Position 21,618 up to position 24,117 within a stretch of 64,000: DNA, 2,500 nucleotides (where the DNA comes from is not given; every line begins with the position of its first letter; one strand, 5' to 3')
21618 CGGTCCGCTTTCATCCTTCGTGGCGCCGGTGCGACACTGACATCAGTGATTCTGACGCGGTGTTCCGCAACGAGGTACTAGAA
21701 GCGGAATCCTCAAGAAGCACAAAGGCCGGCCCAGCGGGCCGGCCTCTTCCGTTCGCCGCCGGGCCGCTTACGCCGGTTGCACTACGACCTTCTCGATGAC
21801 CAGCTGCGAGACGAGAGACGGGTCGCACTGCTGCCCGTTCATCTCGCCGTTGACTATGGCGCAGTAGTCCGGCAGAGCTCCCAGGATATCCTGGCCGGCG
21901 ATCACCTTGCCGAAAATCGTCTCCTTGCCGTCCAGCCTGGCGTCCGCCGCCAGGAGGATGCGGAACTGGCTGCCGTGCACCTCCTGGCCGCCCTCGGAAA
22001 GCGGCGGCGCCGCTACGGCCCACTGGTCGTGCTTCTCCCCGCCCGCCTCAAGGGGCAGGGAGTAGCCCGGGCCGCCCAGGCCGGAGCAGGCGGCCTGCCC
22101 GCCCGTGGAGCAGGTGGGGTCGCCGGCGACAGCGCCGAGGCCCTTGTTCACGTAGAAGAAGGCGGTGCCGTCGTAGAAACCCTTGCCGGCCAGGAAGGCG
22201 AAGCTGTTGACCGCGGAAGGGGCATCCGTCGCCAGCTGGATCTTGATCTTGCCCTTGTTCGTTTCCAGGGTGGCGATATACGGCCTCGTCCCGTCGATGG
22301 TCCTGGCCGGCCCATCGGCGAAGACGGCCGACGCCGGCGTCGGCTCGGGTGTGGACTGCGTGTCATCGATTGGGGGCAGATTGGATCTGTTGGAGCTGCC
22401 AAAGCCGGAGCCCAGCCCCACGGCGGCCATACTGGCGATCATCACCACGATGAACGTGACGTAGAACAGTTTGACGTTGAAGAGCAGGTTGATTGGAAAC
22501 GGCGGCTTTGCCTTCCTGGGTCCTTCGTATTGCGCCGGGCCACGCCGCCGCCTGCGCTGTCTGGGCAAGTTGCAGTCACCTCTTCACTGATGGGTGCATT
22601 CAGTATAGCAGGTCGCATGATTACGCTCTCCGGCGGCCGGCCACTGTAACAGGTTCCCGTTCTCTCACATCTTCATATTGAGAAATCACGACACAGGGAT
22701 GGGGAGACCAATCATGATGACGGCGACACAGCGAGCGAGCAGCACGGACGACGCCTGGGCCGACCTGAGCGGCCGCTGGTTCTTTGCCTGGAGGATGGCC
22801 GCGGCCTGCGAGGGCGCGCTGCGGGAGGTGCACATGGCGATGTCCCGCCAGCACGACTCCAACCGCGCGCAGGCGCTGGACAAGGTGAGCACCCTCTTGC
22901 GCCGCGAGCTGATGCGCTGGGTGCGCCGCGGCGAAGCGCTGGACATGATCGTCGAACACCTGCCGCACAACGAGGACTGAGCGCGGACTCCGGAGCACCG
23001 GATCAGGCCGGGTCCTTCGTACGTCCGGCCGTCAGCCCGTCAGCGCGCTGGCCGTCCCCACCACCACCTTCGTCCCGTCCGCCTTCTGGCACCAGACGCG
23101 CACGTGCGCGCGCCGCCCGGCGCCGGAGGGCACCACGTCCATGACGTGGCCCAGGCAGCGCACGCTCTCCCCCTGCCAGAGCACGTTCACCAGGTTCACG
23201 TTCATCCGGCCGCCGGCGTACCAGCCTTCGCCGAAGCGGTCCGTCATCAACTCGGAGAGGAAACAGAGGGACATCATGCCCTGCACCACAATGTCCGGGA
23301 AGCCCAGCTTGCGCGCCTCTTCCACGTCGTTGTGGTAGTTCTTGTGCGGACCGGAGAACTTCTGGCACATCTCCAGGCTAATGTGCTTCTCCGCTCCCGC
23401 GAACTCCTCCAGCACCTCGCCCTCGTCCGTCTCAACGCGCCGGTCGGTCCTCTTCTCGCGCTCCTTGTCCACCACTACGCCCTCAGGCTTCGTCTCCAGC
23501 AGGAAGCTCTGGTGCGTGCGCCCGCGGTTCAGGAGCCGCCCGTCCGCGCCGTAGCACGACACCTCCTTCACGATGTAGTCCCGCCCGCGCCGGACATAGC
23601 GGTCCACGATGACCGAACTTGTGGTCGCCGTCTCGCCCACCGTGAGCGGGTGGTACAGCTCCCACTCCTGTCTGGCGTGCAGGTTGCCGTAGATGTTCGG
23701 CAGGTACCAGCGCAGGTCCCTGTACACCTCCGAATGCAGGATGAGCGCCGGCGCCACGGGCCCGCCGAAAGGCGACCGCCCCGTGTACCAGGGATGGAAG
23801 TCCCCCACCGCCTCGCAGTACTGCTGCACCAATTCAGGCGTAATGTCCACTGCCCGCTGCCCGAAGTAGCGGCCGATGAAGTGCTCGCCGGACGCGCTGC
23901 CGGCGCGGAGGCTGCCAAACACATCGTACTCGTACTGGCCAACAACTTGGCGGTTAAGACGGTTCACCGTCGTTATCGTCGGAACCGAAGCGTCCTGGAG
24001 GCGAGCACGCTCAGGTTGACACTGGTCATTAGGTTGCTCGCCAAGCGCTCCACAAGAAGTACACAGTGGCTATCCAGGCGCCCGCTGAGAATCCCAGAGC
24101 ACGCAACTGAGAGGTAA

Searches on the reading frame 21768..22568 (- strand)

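Call 58: search_protein_families(library=pfam, proteins=[window:21768-22568:-], max_evalue=0.0001)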
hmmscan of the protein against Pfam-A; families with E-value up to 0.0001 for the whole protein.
window:21768-22568:- (266 aa): 1 family
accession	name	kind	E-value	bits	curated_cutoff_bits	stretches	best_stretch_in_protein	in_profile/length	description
PF00160.26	Pro_isomerase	-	4.7e-20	72.9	21.7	1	100-234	3-139/159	Cyclophilin type peptidyl-prolyl cis-trans isomerase/CLD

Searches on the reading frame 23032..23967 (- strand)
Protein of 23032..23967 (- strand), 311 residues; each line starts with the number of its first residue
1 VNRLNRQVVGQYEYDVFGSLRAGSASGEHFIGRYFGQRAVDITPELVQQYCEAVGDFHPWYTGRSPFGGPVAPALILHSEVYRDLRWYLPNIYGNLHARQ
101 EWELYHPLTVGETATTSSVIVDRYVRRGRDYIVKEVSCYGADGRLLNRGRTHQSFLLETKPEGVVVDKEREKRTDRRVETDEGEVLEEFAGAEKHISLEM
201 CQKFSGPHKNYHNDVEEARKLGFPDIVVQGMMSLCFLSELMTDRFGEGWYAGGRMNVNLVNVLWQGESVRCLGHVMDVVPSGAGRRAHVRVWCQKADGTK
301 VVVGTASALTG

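Call 58: search_protein_families(library=pfam, proteins=[window:23032-23967:-], max_evalue=0.0001)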
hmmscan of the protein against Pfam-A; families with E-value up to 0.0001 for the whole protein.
window:23032-23967:- (311 aa): 2 families
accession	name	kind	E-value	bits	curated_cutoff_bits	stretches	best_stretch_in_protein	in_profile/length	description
PF13452.11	FAS1_DH_region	-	1.2e-07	32.3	22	1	30-137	2-120/132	FAS1-like, dehydratase domain region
PF01575.25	MaoC_dehydratas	-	3.5e-05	23.8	27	0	205-251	30-76/123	MaoC like domain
